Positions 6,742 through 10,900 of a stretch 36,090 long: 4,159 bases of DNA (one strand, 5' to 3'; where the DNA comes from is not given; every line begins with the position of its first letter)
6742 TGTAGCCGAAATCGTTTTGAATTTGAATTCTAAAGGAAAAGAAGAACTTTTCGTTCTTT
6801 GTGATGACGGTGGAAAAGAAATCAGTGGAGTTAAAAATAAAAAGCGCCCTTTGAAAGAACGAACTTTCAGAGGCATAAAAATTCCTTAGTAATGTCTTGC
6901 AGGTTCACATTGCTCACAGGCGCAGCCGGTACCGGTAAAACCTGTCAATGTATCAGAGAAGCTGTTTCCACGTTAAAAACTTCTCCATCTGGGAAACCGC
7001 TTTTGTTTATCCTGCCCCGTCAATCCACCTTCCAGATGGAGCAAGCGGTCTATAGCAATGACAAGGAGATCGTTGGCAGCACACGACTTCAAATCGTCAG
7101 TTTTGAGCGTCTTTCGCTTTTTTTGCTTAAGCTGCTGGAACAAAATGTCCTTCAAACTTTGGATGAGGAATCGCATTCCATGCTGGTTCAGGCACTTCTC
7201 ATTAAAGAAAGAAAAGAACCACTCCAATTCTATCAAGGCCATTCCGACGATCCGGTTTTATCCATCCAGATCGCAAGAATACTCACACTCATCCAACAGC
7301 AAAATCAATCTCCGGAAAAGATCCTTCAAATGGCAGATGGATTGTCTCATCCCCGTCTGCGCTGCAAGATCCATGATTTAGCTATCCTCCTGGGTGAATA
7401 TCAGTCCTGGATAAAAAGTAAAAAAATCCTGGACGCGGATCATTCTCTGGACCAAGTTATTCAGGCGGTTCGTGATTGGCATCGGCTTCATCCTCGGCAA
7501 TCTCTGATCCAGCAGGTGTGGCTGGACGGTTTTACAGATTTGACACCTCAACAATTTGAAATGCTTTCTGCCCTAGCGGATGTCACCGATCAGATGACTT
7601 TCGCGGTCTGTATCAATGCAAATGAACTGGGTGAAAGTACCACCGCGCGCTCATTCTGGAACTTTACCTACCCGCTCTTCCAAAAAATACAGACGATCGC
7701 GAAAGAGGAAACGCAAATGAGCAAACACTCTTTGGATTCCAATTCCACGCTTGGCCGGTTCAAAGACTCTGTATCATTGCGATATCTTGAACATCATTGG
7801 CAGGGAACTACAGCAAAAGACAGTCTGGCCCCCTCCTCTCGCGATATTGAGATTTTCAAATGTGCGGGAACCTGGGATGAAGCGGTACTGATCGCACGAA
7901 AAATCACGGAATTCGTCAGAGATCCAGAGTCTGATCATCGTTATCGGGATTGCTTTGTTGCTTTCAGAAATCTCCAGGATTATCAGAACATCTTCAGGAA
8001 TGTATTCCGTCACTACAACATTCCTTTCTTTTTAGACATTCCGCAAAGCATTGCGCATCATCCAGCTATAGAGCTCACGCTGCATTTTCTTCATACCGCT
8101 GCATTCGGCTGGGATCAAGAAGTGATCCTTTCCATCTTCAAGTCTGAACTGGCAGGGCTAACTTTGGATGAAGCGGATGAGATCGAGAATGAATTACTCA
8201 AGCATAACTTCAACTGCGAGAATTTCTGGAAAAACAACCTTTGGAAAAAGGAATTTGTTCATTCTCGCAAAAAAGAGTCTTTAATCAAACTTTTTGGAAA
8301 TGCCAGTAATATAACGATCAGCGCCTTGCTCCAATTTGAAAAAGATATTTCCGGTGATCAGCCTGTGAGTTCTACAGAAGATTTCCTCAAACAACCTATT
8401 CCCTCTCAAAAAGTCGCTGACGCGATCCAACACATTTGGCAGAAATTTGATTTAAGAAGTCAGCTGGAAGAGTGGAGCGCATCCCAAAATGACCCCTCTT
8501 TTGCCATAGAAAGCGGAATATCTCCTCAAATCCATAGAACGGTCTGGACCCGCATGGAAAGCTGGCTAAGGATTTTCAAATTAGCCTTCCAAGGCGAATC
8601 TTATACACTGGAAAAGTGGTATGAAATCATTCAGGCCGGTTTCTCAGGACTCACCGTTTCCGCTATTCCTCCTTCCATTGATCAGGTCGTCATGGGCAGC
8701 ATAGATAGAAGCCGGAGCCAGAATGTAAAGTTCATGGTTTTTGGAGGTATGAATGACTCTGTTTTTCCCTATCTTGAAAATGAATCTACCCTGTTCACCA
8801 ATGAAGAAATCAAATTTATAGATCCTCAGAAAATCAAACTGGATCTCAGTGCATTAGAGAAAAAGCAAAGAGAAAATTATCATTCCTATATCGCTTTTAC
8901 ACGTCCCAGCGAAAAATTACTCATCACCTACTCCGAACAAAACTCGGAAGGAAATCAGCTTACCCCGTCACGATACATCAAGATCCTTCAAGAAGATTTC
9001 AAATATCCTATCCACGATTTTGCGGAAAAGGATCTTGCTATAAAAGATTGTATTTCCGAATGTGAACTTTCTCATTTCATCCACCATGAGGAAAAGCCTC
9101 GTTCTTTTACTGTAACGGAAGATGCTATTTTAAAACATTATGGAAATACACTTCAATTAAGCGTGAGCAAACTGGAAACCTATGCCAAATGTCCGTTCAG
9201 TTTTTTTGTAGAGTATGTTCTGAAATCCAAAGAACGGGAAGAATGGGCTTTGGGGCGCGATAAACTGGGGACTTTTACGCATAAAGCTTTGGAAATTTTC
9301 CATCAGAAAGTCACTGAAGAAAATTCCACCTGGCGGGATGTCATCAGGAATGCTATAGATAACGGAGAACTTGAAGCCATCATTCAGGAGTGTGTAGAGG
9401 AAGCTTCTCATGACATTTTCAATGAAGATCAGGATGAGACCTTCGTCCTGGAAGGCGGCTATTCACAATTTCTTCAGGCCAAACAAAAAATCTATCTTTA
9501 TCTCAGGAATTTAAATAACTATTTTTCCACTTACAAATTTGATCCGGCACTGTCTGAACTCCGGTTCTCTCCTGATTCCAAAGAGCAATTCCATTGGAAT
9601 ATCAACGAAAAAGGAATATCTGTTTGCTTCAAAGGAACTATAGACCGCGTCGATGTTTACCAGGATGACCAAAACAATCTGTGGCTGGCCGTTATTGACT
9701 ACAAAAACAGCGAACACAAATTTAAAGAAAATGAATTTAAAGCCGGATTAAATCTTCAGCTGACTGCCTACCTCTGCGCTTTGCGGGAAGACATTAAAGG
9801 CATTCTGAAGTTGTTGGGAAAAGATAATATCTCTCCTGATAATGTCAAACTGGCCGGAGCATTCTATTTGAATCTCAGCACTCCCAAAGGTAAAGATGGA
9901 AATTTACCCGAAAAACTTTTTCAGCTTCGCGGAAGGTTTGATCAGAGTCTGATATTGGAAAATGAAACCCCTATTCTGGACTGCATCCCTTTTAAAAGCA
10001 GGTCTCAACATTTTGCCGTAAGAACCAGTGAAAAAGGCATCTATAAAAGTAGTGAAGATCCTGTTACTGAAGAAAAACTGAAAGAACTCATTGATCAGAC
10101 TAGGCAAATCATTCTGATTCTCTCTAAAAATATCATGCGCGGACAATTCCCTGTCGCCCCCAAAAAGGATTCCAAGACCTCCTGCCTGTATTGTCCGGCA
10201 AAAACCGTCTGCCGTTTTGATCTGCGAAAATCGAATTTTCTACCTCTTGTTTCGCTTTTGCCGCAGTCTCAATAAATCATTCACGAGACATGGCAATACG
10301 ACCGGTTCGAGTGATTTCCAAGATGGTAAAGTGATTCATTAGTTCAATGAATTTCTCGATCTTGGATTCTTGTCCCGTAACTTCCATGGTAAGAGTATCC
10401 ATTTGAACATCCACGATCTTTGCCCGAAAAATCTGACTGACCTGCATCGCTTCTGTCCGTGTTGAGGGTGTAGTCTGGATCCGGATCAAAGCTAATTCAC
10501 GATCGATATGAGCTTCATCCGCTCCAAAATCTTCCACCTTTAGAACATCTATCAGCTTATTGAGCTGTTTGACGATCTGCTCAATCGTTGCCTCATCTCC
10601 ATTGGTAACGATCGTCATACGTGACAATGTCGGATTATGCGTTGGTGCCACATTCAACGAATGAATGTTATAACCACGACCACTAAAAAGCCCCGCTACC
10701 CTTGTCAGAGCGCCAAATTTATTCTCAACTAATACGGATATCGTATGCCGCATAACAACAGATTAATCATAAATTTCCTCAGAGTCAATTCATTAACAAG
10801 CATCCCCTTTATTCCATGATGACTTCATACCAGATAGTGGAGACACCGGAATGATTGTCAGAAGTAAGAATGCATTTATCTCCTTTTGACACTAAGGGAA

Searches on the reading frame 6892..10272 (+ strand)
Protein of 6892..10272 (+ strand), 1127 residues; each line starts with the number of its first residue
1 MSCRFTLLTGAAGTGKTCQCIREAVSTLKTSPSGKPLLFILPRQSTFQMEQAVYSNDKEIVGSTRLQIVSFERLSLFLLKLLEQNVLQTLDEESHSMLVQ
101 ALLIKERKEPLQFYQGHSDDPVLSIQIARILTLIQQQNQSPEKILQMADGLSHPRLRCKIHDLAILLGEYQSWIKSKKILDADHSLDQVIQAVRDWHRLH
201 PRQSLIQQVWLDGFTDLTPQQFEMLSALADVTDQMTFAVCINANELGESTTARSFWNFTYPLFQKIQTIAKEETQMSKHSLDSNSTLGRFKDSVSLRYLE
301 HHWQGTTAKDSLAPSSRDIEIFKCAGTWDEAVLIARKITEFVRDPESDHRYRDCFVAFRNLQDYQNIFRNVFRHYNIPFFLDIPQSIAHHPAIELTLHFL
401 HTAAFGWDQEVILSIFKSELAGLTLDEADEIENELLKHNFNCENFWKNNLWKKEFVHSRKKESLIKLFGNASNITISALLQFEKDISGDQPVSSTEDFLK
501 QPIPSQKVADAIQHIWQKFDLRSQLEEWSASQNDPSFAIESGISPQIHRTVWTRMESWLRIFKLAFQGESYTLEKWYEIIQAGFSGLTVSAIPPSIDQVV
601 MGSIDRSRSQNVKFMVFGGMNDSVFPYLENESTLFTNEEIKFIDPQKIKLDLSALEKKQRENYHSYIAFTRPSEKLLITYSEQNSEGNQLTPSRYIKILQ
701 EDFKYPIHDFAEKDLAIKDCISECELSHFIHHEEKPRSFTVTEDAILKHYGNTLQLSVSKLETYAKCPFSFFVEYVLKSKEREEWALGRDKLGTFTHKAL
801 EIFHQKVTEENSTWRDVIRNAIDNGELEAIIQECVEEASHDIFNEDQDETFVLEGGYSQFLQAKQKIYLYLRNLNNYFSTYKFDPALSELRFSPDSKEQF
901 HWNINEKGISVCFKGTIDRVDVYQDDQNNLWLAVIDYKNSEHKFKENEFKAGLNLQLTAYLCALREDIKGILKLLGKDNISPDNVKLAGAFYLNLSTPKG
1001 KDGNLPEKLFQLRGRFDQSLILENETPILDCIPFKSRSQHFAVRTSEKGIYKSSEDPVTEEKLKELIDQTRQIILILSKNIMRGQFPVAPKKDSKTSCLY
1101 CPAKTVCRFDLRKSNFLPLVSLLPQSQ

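Call 51: search_protein_families(library=pfam, proteins=[window:6892-10272:+], max_evalue=0.0001)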
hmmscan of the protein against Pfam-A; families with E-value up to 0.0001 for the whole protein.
window:6892-10272:+ (1127 aa): 4 families
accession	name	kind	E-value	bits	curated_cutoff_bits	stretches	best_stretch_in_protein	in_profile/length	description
PF21445.3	ADDB_N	-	1.8e-47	162.4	26.6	1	8-300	2-290/290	ADDB, N-terminal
PF12705.13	PDDEXK_1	-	4.7e-35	122.2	22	1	755-1108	1-247/247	PD-(D/E)XK nuclease superfamily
PF00580.27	UvrD-helicase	-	7.9e-07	29.5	23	1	7-236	17-243/271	UvrD/REP helicase N-terminal domain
PF13361.12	UvrD_C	-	7.7e-05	22.7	25.6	0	313-563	36-249/350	UvrD-like helicase C-terminal domain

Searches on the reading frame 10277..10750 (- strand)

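Call 33: search_protein_families(library=pfam, proteins=[window:10277-10750:-], max_evalue=0.001)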
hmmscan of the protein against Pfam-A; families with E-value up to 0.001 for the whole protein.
window:10277-10750:- (157 aa): 5 families
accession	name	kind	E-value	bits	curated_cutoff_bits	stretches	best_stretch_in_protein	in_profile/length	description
PF10369.15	ALS_ss_C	-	1e-28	99.6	23.2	1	84-157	1-74/74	Small subunit of acetolactate synthase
PF22629.2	ACT_AHAS_ss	-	2.7e-25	88.8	27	1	4-71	1-67/67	AHAS small subunit-like ACT domain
PF13710.12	ACT_5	-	1.3e-15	57.4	27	1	13-72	4-62/62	ACT domain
PF01842.31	ACT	-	9e-15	54.6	27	1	2-67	1-65/66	ACT domain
PF13291.12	ACT_4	-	0.00087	20.4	27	0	3-73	8-79/80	ACT domain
